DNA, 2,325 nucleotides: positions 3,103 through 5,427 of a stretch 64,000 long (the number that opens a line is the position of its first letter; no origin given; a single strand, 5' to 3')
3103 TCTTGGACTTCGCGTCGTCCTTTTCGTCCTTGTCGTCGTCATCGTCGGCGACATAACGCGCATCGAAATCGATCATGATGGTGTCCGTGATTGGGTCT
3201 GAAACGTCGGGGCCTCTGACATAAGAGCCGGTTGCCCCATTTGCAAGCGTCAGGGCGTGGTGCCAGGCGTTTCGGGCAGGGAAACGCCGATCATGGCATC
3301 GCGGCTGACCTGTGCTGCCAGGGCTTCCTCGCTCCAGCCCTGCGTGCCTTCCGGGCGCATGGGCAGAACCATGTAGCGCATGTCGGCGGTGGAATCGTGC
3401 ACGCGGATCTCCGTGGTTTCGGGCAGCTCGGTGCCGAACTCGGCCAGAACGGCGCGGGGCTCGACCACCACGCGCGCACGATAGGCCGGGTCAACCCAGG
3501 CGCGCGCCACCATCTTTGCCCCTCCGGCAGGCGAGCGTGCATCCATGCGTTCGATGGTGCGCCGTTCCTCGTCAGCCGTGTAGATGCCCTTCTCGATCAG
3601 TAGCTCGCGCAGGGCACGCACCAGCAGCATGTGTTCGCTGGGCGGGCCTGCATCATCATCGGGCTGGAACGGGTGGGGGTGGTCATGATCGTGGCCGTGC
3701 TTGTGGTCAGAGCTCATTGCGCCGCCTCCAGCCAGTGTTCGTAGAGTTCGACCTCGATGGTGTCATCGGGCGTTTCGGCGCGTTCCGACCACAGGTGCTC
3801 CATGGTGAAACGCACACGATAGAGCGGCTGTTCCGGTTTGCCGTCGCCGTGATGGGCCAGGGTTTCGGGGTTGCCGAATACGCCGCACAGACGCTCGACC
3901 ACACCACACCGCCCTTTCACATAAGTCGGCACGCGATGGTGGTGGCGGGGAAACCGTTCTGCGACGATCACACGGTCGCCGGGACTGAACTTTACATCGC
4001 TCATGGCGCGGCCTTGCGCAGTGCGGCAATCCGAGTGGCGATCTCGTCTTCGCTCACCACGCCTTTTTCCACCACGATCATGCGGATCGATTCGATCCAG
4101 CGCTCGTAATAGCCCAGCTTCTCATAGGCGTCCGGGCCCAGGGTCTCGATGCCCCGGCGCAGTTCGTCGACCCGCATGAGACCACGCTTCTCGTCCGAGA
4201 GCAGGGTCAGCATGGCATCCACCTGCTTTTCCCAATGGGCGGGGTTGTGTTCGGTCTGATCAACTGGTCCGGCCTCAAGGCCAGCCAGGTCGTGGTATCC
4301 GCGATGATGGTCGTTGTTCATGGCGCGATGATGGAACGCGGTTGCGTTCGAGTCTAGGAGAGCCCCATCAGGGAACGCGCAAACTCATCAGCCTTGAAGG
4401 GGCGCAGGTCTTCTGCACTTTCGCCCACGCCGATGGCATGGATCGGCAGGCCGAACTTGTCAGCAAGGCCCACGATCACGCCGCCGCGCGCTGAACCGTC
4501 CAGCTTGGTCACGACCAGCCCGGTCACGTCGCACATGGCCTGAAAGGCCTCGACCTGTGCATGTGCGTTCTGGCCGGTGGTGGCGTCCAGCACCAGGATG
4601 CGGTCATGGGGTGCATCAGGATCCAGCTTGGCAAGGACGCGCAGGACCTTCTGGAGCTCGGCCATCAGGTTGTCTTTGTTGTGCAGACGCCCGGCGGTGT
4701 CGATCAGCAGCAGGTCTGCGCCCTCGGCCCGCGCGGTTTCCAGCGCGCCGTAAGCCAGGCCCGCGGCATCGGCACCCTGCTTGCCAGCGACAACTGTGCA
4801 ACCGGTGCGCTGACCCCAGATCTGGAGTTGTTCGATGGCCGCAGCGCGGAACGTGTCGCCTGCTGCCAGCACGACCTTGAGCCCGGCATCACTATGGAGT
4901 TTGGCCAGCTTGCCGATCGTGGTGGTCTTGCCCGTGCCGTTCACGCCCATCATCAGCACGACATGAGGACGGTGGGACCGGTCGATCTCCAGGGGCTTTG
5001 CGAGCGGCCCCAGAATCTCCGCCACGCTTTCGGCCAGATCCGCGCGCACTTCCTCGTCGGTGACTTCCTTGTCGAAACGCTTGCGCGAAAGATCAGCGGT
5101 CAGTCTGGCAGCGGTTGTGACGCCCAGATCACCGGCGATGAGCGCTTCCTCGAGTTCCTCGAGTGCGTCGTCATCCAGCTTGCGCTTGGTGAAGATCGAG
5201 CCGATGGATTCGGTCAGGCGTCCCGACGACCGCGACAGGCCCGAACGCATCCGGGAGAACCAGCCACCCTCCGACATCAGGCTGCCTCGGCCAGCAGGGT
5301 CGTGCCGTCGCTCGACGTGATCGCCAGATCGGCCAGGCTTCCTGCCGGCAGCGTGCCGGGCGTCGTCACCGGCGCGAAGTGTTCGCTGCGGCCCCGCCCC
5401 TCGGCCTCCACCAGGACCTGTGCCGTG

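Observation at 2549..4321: Nitrile-hydratase-like three-gene cluster with a cysteine-free, active-site-deleted alpha homolog, followed by a divergent ClpP-like protease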

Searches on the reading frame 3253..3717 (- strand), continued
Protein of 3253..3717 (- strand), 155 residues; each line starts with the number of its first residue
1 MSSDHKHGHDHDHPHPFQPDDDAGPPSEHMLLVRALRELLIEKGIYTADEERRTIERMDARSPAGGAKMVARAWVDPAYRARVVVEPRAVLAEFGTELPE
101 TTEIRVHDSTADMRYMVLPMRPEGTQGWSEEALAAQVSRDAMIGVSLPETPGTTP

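Call 14: find_related_loci(query=A1, collection=genome_contigs, flank=5000)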
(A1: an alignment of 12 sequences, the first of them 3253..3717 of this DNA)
Query A1 (155 aa) in genome_contigs; peptide patterns used: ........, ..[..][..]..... (x = any residue, [..] = any of these).
600 stretches matched a pattern (row limit reached: there are more); 592 encode a relative of the query (tblastn E <= 1e-3); the best 80 are kept; 80 distinct loci.
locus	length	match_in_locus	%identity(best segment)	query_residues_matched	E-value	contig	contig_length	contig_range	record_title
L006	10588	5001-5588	47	9-147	3e-45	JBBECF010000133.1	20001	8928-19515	MAG: Dongiaceae bacterium isolate LejiaF_69_107 Lejia_F_3916_length_20001_cov_59, whole genome shotgun sequence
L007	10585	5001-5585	45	18-151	9e-42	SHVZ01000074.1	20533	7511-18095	MAG: Alphaproteobacteria bacterium isolate Baikal-deep-G52 BACOMB-C12416, whole genome shotgun sequence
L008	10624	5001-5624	44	1-146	6e-41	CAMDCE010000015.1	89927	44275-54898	MAG: Asaia bogorensis isolate MaH-04nov19-32 genome assembly, contig: MaH-04nov19-C358, whole genome shotgun sequence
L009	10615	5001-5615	44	8-149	2e-40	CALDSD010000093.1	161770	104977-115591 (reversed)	MAG TPA_asm: uncultured Neomegalonema sp. isolate SRR3401483_bin.43_CONCOCT_v1.1_MAG genome assembly, contig: ERZ1740059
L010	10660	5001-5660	40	2-151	3e-40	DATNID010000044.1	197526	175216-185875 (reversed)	MAG TPA_asm: Stellaceae bacterium isolate SMAG_U11364 k141_629065, whole genome shotgun sequence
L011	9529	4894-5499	42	11-148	3e-40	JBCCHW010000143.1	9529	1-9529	MAG: Pseudomonadota bacterium isolate P01_B01_bin.76 k141_3670800_length_9529_cov_10.8690, whole genome shotgun sequence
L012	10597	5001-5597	42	16-152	1e-38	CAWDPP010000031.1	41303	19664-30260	MAG: uncultured Alphaproteobacteria bacterium isolate MFD09222.bin.2.18 genome assembly, contig: contig_158396, whole ge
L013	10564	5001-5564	45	21-146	7e-39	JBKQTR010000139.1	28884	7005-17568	MAG: Stellaceae bacterium isolate MHr2D2E2F__bin_5 MHr2D2E2F_000000083046, whole genome shotgun sequence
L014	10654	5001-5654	91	1-152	3e-38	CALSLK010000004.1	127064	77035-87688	MAG: uncultured Alphaproteobacteria bacterium isolate A_MB180 genome assembly, contig: contig_14087_A_MB180, whole genom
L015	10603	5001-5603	43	10-149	5e-38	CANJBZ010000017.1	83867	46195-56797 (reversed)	MAG: Alphaproteobacteria bacterium isolate RH-23may17-1006 genome assembly, contig: RH-23may17-C1970, whole genome shotg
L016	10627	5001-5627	41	3-150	1e-37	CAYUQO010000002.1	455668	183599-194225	MAG TPA_asm: uncultured Bordetella sp. isolate SRP272529_co2_122 genome assembly, contig: NODE_4_length_455668_cov_10.61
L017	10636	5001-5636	41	1-153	1e-37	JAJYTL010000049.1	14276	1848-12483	MAG: Proteobacteria bacterium isolate DX2.bin11 NODE_3518_length_14276_cov_1.286381, whole genome shotgun sequence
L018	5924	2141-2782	41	2-154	3e-37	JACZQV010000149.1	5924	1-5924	MAG: Proteobacteria bacterium isolate B21D1T1 B21D1T1_NODE5065, whole genome shotgun sequence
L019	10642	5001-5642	40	1-151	9e-37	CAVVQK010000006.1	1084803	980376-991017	MAG: uncultured beta proteobacterium isolate MFD05377.bin.1.47 genome assembly, contig: contig_48621, whole genome shotg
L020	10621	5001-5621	41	6-151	3e-36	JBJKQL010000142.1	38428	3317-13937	MAG: Ferrovibrionaceae bacterium isolate Bin_33 S1Ck127_2713974_flag_0_multi_31.9806_len_38428, whole genome shotgun seq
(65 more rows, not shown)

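Call 17: search_protein_families(library=ncbifam, proteins=[P0002, L004:5397-5714:+, L004:5714-6001:+], max_evalue=0.001)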
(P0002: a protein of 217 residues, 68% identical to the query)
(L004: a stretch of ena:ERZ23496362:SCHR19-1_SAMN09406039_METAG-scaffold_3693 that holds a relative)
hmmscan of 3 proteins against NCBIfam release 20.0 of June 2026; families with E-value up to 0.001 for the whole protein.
P0002 (217 aa): 5 families
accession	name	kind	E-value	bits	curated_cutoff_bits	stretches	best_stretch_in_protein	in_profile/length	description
TIGR01323.1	nitrile_alph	equivalog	3.1e-76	255.1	249.85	1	31-212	5-188/189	nitrile hydratase subunit alpha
TIGR03887.1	thiocyan_alph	equivalog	7.1e-67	225.1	291.45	1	28-211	5-198/200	thiocyanate hydrolase subunit gamma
TIGR03793.1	leader_NHLP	domain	2.3e-16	59.4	50.9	2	137-195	15-71/77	NHLP leader peptide family RiPP precursor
TIGR04351.1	TOMM_nitrile_2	subfamily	1.1e-08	34.5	65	1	141-165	15-39/48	TIGR04351 family putative TOMM peptide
NF038399.1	NH_RiPP_Os17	domain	2e-05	24.6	40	1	68-99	5-36/63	Os1348 family NHLP clan protein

L004:5397-5714:+ (106 aa): 1 family
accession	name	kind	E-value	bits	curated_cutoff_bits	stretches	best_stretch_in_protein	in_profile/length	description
TIGR03888.1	nitrile_beta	equivalog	8.1e-18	65.1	152.2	1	7-101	2-98/226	nitrile hydratase subunit beta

L004:5714-6001:+ (96 aa): 1 family
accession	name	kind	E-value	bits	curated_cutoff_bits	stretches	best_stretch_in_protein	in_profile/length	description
TIGR03888.1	nitrile_beta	equivalog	7.1e-21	75.1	152.2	1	4-95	137-226/226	nitrile hydratase subunit beta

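Call 35: list_cluster_members(proteins=[P0002, P0003])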
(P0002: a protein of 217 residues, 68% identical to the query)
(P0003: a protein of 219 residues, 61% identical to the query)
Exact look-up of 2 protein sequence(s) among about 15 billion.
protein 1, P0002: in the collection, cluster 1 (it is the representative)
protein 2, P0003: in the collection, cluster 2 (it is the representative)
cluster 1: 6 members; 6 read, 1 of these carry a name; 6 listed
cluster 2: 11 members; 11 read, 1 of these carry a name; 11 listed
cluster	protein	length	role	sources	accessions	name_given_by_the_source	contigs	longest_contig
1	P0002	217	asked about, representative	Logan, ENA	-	-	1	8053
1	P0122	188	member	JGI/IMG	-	nitrile hydratase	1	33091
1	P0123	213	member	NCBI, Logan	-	-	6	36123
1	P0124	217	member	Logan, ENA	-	-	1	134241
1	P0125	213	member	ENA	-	-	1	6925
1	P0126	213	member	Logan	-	-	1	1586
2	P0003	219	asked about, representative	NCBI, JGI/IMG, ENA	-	-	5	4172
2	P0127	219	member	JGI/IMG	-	nitrile hydratase alpha subunit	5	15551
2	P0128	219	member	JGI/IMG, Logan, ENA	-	-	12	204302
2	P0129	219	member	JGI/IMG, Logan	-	-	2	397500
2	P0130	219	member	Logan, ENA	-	-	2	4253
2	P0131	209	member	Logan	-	-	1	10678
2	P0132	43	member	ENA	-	-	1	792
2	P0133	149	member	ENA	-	-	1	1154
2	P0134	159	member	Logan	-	-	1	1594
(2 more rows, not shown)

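Call 38: find_encoding_contigs(protein=P0124, flank=10000, max_places=4)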
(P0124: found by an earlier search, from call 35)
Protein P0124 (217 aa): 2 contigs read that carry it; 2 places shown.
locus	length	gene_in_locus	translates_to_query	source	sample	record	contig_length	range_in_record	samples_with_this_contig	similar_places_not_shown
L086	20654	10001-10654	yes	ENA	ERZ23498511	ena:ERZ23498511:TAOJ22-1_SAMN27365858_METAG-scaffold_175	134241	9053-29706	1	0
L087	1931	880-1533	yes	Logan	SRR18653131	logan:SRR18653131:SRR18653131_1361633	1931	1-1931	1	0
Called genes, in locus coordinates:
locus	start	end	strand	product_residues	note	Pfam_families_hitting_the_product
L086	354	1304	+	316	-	PF00491:Arginase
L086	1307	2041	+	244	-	PF12973:Cupin_7, PF07883:Cupin_2, PF12973:Cupin_7, PF07883:Cupin_2 (weak)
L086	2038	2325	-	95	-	-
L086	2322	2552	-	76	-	-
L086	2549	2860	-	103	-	-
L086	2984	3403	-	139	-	PF01850:PIN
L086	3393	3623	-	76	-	PF04014:MazE_antitoxin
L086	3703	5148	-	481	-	PF02881:SRP54_N, PF00448:SRP54, PF01656:CbiA, PF02978:SRP_SPB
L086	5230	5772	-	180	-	-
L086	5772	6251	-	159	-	PF14196:ATC_hydrolase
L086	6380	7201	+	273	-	PF01678:DAP_epimerase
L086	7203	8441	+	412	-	PF00919:UPF0004, PF04055:Radical_SAM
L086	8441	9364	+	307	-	PF02881:SRP54_N, PF13191:AAA_16 (weak), PF00448:SRP54, PF13604:AAA_30 (weak)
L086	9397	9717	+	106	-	PF21006:NHase_beta_N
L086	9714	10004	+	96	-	PF02211:NHase_beta_C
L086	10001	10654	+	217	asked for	PF02979:NHase_alpha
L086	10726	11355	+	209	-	PF00574:CLP_protease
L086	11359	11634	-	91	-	-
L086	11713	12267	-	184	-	PF14803:Zn_ribbon_Nudix, PF00293:NUDIX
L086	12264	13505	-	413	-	PF22807:TrAA12, PF23500:DUF7133, PF07995:GSDH, PF22807:TrAA12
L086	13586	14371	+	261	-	PF00459:Inositol_P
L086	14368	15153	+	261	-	PF00459:Inositol_P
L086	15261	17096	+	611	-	PF00496:SBP_bac_5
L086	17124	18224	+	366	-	PF00528:BPD_transp_1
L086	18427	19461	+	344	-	PF00528:BPD_transp_1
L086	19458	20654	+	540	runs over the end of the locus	PF13191:AAA_16 (faint), PF00005:ABC_tran, PF02463:SMC_N (weak), PF13401:AAA_22 (faint), PF13555:AAA_29 (faint), PF13304:AAA_21 (faint), PF00005:ABC_tran, PF02463:SMC_N (weak), +1 more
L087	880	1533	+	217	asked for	PF02979:NHase_alpha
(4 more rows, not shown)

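Call 45: predict_structure(alignment_id=A1)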
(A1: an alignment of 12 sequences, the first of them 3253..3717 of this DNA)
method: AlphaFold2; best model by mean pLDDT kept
length: 155 residues; sequences in the alignment: 12
mean_pLDDT: 57.4   pTM: 0.34
mean pLDDT of the five models: 57.4, 53.6, 52.7, 52.0, 50.5
residues with pLDDT >= 90: 0; 70-90: 39; 50-70: 59; < 50: 57
segments of 3 or more residues with pLDDT < 50: 1-22, 81-84, 105-118, 139-155
pLDDT, mean of each block of 10 residues (from residue 1): 39 42 63 80 81 62 61 61 52 61 49 46 75 62 39 38
secondary structure, 60 per line:
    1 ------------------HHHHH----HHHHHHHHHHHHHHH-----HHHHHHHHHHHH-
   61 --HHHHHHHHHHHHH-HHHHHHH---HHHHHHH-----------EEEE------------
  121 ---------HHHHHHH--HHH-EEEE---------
elements in order: H19-23 H28-42 H48-59 H63-75 H77-83 H87-93 E105-108 H130-136 E143-146

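Call 53: predict_structure(alignment_id=A4)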
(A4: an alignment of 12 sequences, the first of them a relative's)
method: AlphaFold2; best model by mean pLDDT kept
length: 217 residues; sequences in the alignment: 12
mean_pLDDT: 73.2   pTM: 0.68
mean pLDDT of the five models: 73.2, 72.5, 70.1, 45.9, 44.7
residues with pLDDT >= 90: 56; 70-90: 78; 50-70: 45; < 50: 38
segments of 3 or more residues with pLDDT < 50: 1-23, 127-132, 214-217
pLDDT, mean of each block of 10 residues (from residue 1): 33 40 54 79 85 57 80 96 93 80 88 80 50 48 77 84 91 76 90 90 82 49
secondary structure, 60 per line:
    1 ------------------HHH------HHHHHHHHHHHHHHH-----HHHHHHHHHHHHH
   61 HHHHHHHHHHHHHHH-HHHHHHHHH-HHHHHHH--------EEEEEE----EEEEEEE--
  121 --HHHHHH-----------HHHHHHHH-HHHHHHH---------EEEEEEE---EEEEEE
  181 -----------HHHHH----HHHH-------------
elements in order: H28-42 H48-75 H77-85 H87-93 E102-107 E112-118 H123-128 H140-147 H149-155 E165-171 E175-180 H192-196 H201-204

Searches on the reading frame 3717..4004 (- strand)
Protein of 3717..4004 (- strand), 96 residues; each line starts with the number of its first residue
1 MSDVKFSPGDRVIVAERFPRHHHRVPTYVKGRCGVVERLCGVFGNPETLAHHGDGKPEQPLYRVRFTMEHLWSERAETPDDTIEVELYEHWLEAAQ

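Call 3: search_protein_families(library=pfam, proteins=[window:3717-4004:-], max_evalue=1)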
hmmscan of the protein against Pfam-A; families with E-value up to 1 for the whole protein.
window:3717-4004:- (96 aa): 1 family
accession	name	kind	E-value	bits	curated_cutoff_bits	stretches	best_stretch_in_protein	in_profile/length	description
PF02211.21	NHase_beta_C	-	1.5e-23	83.5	27.7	1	4-93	10-97/98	Nitrile hydratase beta subunit, C-terminal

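Call 4: search_protein_families(library=ncbifam, proteins=[window:3717-4004:-], max_evalue=1)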
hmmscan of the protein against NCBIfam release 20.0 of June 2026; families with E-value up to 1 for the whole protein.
window:3717-4004:- (96 aa): 1 family
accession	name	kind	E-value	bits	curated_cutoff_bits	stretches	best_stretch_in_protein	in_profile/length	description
TIGR03888.1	nitrile_beta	equivalog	7e-21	75.2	152.2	1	4-95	137-226/226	nitrile hydratase subunit beta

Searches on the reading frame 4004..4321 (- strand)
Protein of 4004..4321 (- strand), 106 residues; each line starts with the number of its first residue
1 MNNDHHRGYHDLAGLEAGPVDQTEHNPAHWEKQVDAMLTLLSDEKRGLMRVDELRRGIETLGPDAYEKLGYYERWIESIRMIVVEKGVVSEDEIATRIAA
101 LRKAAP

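Call 3: search_protein_families(library=pfam, proteins=[window:4004-4321:-], max_evalue=1)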
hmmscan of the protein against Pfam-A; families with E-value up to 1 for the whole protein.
window:4004-4321:- (106 aa): 4 families
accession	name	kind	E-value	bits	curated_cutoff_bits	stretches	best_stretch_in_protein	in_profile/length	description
PF21006.2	NHase_beta_N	-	6.4e-18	65.4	21.5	1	8-100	3-97/115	Nitrile hydratase beta subunit, N-terminal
PF08376.15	NIT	-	0.013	16.3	24.9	1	21-101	50-123/239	Nitrate and nitrite sensing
PF08312.17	cwf21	-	0.059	13.8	23.2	1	85-103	22-39/44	cwf21 domain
PF17947.6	4HB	-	0.17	12.5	26.1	0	20-56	40-76/78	Four helical bundle domain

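Call 4: search_protein_families(library=ncbifam, proteins=[window:4004-4321:-], max_evalue=1)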
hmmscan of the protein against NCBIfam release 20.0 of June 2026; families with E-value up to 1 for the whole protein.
window:4004-4321:- (106 aa): 2 families
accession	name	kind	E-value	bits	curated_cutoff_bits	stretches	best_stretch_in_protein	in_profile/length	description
TIGR03888.1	nitrile_beta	equivalog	2.8e-18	66.6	152.2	1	7-101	2-98/226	nitrile hydratase subunit beta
TIGR03889.1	nitrile_acc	equivalog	0.0015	18.5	46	1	70-94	49-73/74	nitrile hydratase accessory protein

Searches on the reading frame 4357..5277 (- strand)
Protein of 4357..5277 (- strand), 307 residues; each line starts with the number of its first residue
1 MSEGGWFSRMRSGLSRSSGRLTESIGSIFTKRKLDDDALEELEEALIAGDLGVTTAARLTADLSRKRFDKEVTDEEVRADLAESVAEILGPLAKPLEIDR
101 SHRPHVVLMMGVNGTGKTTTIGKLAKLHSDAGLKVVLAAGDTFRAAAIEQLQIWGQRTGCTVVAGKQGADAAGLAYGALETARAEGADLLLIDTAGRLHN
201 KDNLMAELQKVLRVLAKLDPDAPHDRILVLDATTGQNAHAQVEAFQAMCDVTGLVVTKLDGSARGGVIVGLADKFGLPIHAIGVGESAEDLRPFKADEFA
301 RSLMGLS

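Call 3: search_protein_families(library=pfam, proteins=[window:4357-5277:-], max_evalue=1)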
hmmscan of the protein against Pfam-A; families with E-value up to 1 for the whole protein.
window:4357-5277:- (307 aa): 30 families (the best 25 are shown)
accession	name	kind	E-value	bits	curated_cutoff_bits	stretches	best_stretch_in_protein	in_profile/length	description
PF00448.28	SRP54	-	4.1e-70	235.8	22.7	1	104-304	1-195/196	SRP54-type protein, GTPase domain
PF02881.24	SRP54_N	-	3.2e-11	43.7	22.4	1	21-76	1-65/75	SRP54-type protein, helical bundle domain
PF13604.12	AAA_30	-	1.4e-06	28.7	27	1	105-202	19-104/191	AAA domain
PF13191.12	AAA_16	-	1.7e-05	25.8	32.6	1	92-248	12-155/167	AAA ATPase domain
PF13401.12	AAA_22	-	9e-05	23.2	27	1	105-213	6-109/130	AAA domain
PF06414.18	Zeta_toxin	-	0.00035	20.5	22.3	1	100-209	12-118/199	Zeta toxin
PF13207.12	AAA_17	-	0.00079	20.1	27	1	110-210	1-94/136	AAA domain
PF01656.29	CbiA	-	0.002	18.5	25.4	1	114-263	9-87/125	CobQ/CobB/MinD/ParA nucleotide binding domain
PF00004.35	AAA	-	0.0031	18.4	21.2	1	107-233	1-108/131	ATPase family associated with various cellular activities (AAA)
PF13245.12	AAA_19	-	0.0036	17.9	25.1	1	103-164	10-70/134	AAA domain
PF05872.18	HerA_C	-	0.0077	15.4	22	1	108-138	25-55/502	Helicase HerA-like C-terminal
PF02492.25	cobW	-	0.0084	16.1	20.7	1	106-260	2-154/180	CobW/HypB/UreG, nucleotide-binding domain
PF25199.1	nSTAND_NTPase5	-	0.015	15.6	34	1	84-143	24-81/145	Novel STAND NTPase 5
PF05621.17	TniB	-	0.022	14.6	22.4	1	85-130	16-61/189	Bacterial TniB protein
PF03308.22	MeaB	-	0.025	14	23.1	1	99-141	28-70/273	Methylmalonyl Co-A mutase-associated GTPase MeaB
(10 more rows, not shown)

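Call 4: search_protein_families(library=ncbifam, proteins=[window:4357-5277:-], max_evalue=1)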
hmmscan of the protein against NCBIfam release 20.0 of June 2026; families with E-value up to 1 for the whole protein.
window:4357-5277:- (307 aa): 35 families (the best 25 are shown)
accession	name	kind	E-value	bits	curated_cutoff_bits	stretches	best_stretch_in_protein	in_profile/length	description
TIGR00064.1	ftsY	equivalog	4.6e-96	321.3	260.7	1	33-303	1-278/279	signal recognition particle-docking protein FtsY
TIGR00959.1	ffh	equivalog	3.5e-60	204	473.2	1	20-306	7-296/428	signal recognition particle protein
TIGR01425.1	SRP54_euk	equivalog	5e-43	147.6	576.25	1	36-306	28-296/428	signal recognition particle protein SRP54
TIGR03499.1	FlhF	equivalog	1.6e-18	67.7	174.15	1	33-196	134-286/286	flagellar biosynthesis GTPase FlhF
NF009367.0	PRK12724.1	equivalog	2.5e-18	66.2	718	1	103-285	222-395/433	flagellar biosynthesis regulator FlhF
NF011312.0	PRK14723.1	equivalog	4.8e-16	58.4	951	1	106-297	187-372/768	flagellar biosynthesis regulator FlhF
NF011311.0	PRK14722.1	equivalog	2.9e-14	52.9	777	1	79-287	113-319/374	flagellar biosynthesis regulator FlhF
NF011310.0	PRK14721.1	equivalog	5.1e-12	45.7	725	1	59-270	146-347/423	flagellar biosynthesis regulator FlhF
NF009366.0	PRK12723.1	equivalog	4.8e-09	35.8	585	1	98-270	169-333/388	flagellar biosynthesis regulator FlhF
NF005230.0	PRK06731.1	equivalog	6.4e-09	35.4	553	1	107-279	89-252/281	flagellar biosynthesis regulator FlhF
NF009368.0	PRK12726.1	equivalog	1.4e-08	34.3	832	1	88-285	191-378/407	flagellar biosynthesis regulator FlhF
TIGR00073.1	hypB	equivalog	3.1e-05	23.6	121.2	1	105-198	31-122/217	hydrogenase nickel incorporation protein HypB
TIGR00231.1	small_GTP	domain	0.0013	18.5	42.5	1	106-236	5-97/164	GTP-binding protein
TIGR01448.2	helicase_RecD2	equivalog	0.0031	15.7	500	1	99-146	326-372/713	SF1B family DNA helicase RecD2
TIGR00455.1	apsK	equivalog_domain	0.01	15.5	138.7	1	99-151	13-65/184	adenylyl-sulfate kinase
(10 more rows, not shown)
